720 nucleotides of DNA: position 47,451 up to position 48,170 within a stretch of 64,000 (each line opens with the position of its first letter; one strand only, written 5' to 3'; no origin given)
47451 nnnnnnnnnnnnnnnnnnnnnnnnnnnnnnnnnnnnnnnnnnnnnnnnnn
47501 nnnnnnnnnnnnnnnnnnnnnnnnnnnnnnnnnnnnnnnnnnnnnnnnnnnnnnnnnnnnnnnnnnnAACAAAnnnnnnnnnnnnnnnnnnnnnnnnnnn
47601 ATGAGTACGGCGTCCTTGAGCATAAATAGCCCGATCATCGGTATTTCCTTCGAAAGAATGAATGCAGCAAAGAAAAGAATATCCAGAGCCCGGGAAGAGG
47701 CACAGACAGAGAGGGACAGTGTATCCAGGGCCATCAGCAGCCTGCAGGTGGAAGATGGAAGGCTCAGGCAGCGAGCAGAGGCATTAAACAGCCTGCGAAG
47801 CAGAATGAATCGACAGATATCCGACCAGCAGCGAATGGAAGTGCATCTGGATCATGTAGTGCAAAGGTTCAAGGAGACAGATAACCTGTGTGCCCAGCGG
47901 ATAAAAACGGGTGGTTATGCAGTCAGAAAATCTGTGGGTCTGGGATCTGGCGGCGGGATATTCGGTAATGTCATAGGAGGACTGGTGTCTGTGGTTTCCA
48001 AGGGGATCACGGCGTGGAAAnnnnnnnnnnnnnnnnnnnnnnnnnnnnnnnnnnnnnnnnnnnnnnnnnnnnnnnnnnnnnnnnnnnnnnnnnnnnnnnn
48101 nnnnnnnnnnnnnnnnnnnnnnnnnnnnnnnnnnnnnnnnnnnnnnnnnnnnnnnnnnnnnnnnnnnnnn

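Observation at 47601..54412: Two paralogous polymorphic toxins with a shared non-LXG N-terminal module downstream of essC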

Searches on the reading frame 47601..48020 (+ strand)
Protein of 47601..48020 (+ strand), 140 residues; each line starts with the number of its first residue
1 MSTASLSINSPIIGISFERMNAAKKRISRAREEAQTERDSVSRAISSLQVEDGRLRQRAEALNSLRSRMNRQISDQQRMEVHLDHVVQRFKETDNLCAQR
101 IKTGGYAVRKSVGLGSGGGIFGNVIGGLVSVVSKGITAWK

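Call 25: find_related_loci(query=A2, collection=genome_contigs, flank=10000)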
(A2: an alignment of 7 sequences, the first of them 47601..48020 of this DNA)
Query A2 (140 aa) in genome_contigs; peptide patterns used: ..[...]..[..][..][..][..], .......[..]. (x = any residue, [..] = any of these).
67 stretches matched a pattern; 1 encode a relative of the query (tblastn E <= 1e-3); 1 distinct loci.
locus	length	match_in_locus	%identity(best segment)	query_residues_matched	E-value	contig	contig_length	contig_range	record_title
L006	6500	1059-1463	56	1-135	7e-49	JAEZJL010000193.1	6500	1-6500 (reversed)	MAG: Bacillota bacterium isolate OH_CDB_236 k127_2211377, whole genome shotgun sequence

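Call 27: search_protein_representatives(alignment_id=A2)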
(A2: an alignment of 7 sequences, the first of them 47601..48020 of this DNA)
Query: 7 sequences, 140 profile positions. Proteins with E-value up to 0.001 (for the whole library): 53; up to 1e-10: 33; up to 1e-30: 13. The best 53 are listed.
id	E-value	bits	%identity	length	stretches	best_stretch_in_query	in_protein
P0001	2.2e-72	257.7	-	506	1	1-140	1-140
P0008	8.7e-72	255.8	-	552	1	1-140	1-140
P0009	3.9e-71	253.7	-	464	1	1-140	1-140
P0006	4.6e-71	253.4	-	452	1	1-140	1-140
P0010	3.8e-70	250.4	-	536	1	1-140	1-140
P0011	3.0e-66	237.8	-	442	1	1-140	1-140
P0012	3.7e-66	237.6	-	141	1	1-137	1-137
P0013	1.3e-62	226.1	-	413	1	1-140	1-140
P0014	1.4e-62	226.0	-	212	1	1-140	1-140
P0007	9.2e-62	223.3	-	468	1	9-140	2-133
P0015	2.3e-57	209.1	-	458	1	1-140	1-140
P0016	6.9e-53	194.5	-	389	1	9-140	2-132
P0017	8.0e-44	165.2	-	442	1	1-140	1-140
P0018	1.4e-27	112.5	-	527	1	9-139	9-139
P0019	1.8e-23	99.2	-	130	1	13-128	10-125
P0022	7.6e-19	84.2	-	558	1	9-139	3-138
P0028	1.3e-14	70.5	-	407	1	10-140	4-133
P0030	1.0e-13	67.6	-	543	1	9-138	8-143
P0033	1.4e-12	63.9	-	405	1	11-127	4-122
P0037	1.0e-11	61.2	-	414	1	11-123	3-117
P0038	1.4e-10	57.4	-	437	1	7-133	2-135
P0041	2.9e-09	53.2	-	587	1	11-111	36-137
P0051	1.6e-06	44.3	-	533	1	9-110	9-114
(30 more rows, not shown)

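Call 32: search_solved_structures(query=A2, max_evalue=10)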
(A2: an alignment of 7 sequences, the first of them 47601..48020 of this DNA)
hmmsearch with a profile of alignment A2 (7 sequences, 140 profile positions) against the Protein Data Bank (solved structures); distinct sequences matched with E-value up to 10: 15.
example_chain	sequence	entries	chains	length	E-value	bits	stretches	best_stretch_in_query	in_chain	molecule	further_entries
9e2g_4Q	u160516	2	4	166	0.019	18.1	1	9-73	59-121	MOP23C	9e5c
8d9g_A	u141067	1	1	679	0.47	13.6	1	49-116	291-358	CHAT domain protein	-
4al2_A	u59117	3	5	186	0.67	13.1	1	52-82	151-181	PEPTIDE DEFORMYLASE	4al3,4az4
4w7y_A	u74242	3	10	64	1.1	12.4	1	21-75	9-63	B-cell receptor-associated protein 29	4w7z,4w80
8d9h_E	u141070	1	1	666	1.2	12.3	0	48-100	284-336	CHAT domain protein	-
7xya_F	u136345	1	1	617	1.5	11.9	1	58-96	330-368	RNA polymerase sigma factor RpoD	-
8d9f_A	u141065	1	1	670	1.6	11.9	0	48-99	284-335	CHAT domain protein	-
7x8a_D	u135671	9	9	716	1.7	11.7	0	49-100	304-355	CHAT domain protein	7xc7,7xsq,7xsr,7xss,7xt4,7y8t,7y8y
7y83_D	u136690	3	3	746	1.9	11.6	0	49-100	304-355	CHAT domain protein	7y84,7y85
5yim_A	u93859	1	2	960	2.2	11.4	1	19-101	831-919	SdeA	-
7mir_C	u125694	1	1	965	2.2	11.4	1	19-101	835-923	Ubiquitinating/deubiquitinating enzyme SdeA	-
7pqe_A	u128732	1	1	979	2.3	11.4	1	19-101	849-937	Ubiquitinating/deubiquitinating enzyme SdeA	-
7ppo_A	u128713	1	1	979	2.3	11.4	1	19-101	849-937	Ubiquitinating/deubiquitinating enzyme SdeA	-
5yij_A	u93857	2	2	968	2.5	11.2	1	19-101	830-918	SdeA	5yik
6bl7_A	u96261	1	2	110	3.3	10.9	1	18-89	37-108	Protein STU2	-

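Call 46: list_cluster_members(proteins=[P0018, P0022, P0028, P0030, P0033, P0037, P0038, P0041, P0051, P0017])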
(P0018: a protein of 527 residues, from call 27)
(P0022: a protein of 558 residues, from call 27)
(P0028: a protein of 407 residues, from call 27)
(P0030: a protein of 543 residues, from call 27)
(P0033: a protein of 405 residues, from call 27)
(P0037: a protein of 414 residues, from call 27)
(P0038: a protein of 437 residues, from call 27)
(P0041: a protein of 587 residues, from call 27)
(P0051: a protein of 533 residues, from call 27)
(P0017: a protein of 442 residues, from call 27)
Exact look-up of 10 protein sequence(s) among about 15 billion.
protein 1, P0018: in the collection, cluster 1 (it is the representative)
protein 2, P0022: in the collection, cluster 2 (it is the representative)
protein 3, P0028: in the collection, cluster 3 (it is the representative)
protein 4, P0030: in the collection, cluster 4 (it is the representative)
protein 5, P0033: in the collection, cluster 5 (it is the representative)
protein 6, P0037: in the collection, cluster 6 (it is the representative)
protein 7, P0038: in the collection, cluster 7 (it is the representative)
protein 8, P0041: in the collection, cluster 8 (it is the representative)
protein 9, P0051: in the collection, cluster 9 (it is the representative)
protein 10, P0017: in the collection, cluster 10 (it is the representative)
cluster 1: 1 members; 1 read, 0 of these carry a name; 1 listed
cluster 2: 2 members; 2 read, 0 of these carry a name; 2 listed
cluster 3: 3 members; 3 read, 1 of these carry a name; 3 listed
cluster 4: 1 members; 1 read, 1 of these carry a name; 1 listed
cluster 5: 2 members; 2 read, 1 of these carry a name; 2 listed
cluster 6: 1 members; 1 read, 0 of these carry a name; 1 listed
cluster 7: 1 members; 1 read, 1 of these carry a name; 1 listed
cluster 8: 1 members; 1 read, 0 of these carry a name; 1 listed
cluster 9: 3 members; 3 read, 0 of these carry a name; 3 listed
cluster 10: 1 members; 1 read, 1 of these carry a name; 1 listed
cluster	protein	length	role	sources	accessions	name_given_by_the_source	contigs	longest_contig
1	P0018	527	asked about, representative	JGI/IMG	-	-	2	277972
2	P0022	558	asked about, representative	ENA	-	-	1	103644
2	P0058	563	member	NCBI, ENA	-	-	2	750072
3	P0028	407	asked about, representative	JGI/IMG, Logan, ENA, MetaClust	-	\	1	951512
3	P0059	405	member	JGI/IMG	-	-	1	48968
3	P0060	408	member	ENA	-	-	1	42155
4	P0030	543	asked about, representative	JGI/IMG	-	hypothetical protein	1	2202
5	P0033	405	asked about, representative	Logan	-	-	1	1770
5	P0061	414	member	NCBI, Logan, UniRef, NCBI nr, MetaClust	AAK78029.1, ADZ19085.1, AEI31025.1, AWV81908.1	putative nucleic acid-binding Zn-ribbon protein [Clostridium acetobutylicum] | Uncharacterized protein n=1 Tax=Clostridium acetobutylicum (strain ATCC 824 / DSM 792 / ... | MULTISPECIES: hypothetical protein [Clostridium]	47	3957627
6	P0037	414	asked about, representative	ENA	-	-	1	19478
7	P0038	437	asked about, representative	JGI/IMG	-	hypothetical protein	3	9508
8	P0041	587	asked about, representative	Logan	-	-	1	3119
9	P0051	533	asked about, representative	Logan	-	-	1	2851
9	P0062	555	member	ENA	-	-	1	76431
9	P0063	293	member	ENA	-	-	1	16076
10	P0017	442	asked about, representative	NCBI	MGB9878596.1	MAG: EndoU domain-containing protein, partial [Candidatus Pelagibacter ubique]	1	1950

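Call 47: find_encoding_contigs(protein=P0061, flank=10000, max_places=2)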
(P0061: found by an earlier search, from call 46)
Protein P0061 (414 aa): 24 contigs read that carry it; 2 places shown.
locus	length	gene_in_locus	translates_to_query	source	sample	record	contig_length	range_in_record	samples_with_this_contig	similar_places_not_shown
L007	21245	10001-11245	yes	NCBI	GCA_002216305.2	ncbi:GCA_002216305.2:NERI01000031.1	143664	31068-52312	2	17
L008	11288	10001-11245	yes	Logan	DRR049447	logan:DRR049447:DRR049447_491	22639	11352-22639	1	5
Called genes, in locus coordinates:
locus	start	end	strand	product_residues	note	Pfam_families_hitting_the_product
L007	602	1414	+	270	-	PF00481:PP2C (weak), PF13672:PP2C_2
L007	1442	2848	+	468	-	PF19909:DUF6382, PF16697:Yop-YscD_cpl (weak), PF00498:FHA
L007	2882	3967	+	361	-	PF21194:TadZ-like_ARD (weak), PF01656:CbiA (weak), PF13614:AAA_31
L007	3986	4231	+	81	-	PF08817:YukD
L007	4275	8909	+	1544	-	PF16697:Yop-YscD_cpl (faint), PF00498:FHA, PF00910:RNA_helicase (faint), PF01580:FtsK_SpoIIIE, PF01935:DUF87 (faint), PF13191:AAA_16 (faint), PF13245:AAA_19 (faint), PF01580:FtsK_SpoIIIE, +1 more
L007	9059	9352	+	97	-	PF06013:WXG100, PF21856:EspB_PPE (weak)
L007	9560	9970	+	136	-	PF06013:WXG100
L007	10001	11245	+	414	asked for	-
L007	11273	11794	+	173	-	-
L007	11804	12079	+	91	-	-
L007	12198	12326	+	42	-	-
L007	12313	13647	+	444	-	-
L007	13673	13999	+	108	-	-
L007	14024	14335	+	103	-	PF06013:WXG100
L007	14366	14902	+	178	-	PF07467:BLIP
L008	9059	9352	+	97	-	PF06013:WXG100, PF21856:EspB_PPE (weak)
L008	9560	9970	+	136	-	PF06013:WXG100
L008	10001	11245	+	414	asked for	-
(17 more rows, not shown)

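Call 63: find_encoding_contigs(protein=P0058, flank=10000, max_places=1)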
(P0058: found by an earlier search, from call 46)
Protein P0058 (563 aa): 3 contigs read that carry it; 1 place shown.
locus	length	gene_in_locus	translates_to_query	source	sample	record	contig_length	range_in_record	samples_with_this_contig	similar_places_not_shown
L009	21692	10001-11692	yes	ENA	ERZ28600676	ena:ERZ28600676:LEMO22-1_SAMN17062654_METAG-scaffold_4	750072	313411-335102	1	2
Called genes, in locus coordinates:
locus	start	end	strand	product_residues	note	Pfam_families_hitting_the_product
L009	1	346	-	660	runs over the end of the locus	PF01757:Acyl_transf_3, PF01963:TraB_PrgY_gumN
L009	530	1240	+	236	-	PF13476:AAA_23 (weak), PF00005:ABC_tran, PF13304:AAA_21 (weak)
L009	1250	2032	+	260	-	PF10920:DUF2705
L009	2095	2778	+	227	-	PF00072:Response_reg, PF00486:Trans_reg_C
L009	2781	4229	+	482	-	PF00512:HisKA, PF02518:HATPase_c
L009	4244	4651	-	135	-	PF13027:DUF3888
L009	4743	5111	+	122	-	PF21758:LpdD_chaperone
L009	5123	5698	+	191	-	PF02441:Flavoprotein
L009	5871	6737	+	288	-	-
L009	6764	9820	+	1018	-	PF12245:Big_3_2 (faint)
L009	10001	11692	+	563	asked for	PF13930:Endonuclea_NS_2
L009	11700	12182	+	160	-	PF04634:YezG-like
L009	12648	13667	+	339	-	PF19909:DUF6382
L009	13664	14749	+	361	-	PF21194:TadZ-like_ARD (weak), PF02374:ArsA_ATPase (weak), PF13614:AAA_31, PF01656:CbiA (weak)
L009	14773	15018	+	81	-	PF08817:YukD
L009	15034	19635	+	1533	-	PF00498:FHA, PF00910:RNA_helicase (faint), PF16697:Yop-YscD_cpl (weak), PF01580:FtsK_SpoIIIE, PF00005:ABC_tran (faint), PF05872:HerA_C (faint), PF10412:TrwB_AAD_bind (faint), PF01580:FtsK_SpoIIIE, +5 more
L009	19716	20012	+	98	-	PF06013:WXG100, PF10824:T7SS_ESX_EspC, PF25547:WXG100_2 (weak)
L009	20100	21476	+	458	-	PF00437:T2SSE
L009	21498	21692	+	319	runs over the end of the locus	-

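Call 64: find_encoding_contigs(protein=P0028, flank=10000, max_places=1)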
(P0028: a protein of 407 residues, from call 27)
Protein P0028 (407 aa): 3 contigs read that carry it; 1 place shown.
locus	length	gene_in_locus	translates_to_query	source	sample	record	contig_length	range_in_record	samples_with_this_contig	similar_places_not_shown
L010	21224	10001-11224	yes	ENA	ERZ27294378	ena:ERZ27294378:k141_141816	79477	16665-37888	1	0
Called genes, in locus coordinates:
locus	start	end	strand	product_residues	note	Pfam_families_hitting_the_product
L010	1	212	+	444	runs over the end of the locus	-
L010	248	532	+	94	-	PF06013:WXG100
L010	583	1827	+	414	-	-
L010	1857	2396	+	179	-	-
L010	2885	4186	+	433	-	PF03600:CitMHS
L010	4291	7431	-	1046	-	PF13750:Big_3_3 (faint), PF19077:Big_13 (faint)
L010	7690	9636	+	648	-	PF00069:Pkinase, PF07714:PK_Tyr_Ser-Thr, PF03109:ABC1 (weak), PF00515:TPR_1 (faint), PF07719:TPR_2 (faint), PF13414:TPR_11 (faint), PF13428:TPR_14 (faint), PF14559:TPR_19 (faint), +2 more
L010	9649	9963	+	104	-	-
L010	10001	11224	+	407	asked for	-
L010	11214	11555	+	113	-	-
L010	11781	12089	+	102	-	-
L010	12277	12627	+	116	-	-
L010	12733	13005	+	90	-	-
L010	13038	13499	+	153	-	-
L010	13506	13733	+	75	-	PF15603:Imm74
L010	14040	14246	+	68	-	-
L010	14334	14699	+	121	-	PF18902:DUF5658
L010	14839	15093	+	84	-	-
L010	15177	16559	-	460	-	PF12229:PG_binding_4, PF04294:VanW, PF07501:G5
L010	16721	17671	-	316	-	PF01544:CorA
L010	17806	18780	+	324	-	PF00990:GGDEF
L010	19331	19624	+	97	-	PF22629:ACT_AHAS_ss (weak), PF13710:ACT_5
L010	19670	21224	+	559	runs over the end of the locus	PF02776:TPP_enzyme_N, PF00205:TPP_enzyme_M, PF02775:TPP_enzyme_C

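Call 65: find_encoding_contigs(protein=P0018, flank=10000, max_places=1)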
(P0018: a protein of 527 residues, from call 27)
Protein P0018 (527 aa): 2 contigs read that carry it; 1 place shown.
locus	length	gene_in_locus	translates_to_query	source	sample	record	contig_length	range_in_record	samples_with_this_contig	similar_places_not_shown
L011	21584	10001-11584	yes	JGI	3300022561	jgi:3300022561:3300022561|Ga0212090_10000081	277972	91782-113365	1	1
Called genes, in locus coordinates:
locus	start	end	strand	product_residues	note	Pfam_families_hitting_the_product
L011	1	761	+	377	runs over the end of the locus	PF05065:Phage_capsid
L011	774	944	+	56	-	-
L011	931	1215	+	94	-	PF05135:Phage_connect_1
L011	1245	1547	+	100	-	PF05521:Phage_HCP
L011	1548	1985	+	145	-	PF04883:HK97-gp10_like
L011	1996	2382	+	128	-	-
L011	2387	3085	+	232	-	PF16460:Phage_TTP_11 (weak), PF16461:Phage_TTP_12, PF12733:Cadherin-like (weak)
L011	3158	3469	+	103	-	-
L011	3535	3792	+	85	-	-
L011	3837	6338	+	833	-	-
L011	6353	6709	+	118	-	PF20458:DUF6711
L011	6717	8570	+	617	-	-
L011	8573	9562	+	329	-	-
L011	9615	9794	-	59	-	-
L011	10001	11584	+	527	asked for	-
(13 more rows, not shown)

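Call 83: predict_structure(alignment_id=A5)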
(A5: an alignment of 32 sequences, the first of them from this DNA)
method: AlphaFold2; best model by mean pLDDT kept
length: 140 residues; sequences in the alignment: 32
mean_pLDDT: 74.3   pTM: 0.53
mean pLDDT of the five models: 74.3, 73.9, 73.2, 69.0, 66.3
residues with pLDDT >= 90: 50; 70-90: 39; 50-70: 22; < 50: 29
segments of 3 or more residues with pLDDT < 50: 1-7, 9-11, 117-130, 132-134
pLDDT, mean of each block of 10 residues (from residue 1): 41 70 92 95 88 86 94 94 91 85 68 49 38 50
secondary structure, 60 per line:
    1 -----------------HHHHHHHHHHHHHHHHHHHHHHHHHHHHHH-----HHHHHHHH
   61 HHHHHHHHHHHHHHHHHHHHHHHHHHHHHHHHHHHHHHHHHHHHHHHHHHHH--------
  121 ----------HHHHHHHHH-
elements in order: H18-47 H53-112 H131-139

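Call 85: fold_search(model_id=the predicted structure, library=pdb)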
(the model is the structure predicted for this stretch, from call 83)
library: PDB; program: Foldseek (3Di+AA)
matches with E <= 10: 234; with E <= 0.001: 0
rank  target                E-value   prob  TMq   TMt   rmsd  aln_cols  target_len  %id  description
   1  8qbs                  3.8e-01  0.57  0.37  0.26  11.8       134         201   19  Cryo-EM structure of Vipp1-F197K/L200K helical filament with lattice 1 (Vipp1-F197K/L200K_L1) (released 2024-09-11)
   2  8qbw                  3.8e-01  0.47  0.34  0.23  11.2       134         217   20  Cryo-EM structure of Vipp1-deltaH6_aa1-219 helical filament with lattice 3 (Vipp1-deltaH6_L3) (released 2024-09-11)
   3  6zvr_DB               4.0e-01  0.69  0.34  0.31  10.0       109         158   22  C11 symmetry: Bacterial Vipp1 and PspA are members of the ancient ESCRT-III membrane-remodeling superfamily. (released 2021-08-04)
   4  6zvr_A                4.3e-01  0.41  0.32  0.22  11.7       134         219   20  C11 symmetry: Bacterial Vipp1 and PspA are members of the ancient ESCRT-III membrane-remodeling superfamily. (released 2021-08-04)
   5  9hzx_0                5.7e-01  0.66  0.44  0.31  11.1       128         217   10  280 A SynPspA rod after incubation with EPL (released 2025-08-13)
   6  7zcg_A                6.5e-01  0.91  0.51  0.46  10.2       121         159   12  CHMP2A-CHMP3 heterodimer (430 Angstrom diameter) (released 2023-01-18)
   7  6zvr_CB               7.7e-01  0.38  0.36  0.24  10.9       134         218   19  C11 symmetry: Bacterial Vipp1 and PspA are members of the ancient ESCRT-III membrane-remodeling superfamily. (released 2021-08-04)
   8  3fx7_B                9.8e-01  0.96  0.51  0.77   2.9        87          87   23  Crystal structure of hypothetical protein of HP0062 from Helicobacter pylori (released 2009-09-01)
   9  7o3x_B                9.8e-01  0.21  0.29  0.20  11.5       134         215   16  Structural basis for VIPP1 oligomerization and maintenance of thylakoid membrane integrity (released 2021-06-30)
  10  5eiu_A                1.1e+00  0.30  0.25  0.26   9.1        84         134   21  Mini TRIM5 B-box 2 dimer C2 crystal form (released 2016-06-15)
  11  8qhx                  1.1e+00  0.30  0.37  0.29  11.0       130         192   15  280A Vipp1 H1-6 helical tubes in the presence of EPL (released 2024-09-18)
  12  2gts                  1.2e+00  0.96  0.45  0.78   2.2        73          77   22  Structure of Protein of Unknown Function HP0062 from Helicobacter pylori (released 2006-05-30)
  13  9qxx_B                1.2e+00  0.95  0.53  0.11   2.6        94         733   14  JetABC DNA loaded state dimer (released 2025-10-01)
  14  7abk                  1.2e+00  0.16  0.29  0.22  12.8       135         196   15  Helical structure of PspA (released 2021-08-04)
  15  5fd9                  1.3e+00  0.30  0.35  0.37   7.5       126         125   11  X-ray Crystal Structure of ESCRT-III Snf7 core domain (conformation B) (released 2015-12-30)
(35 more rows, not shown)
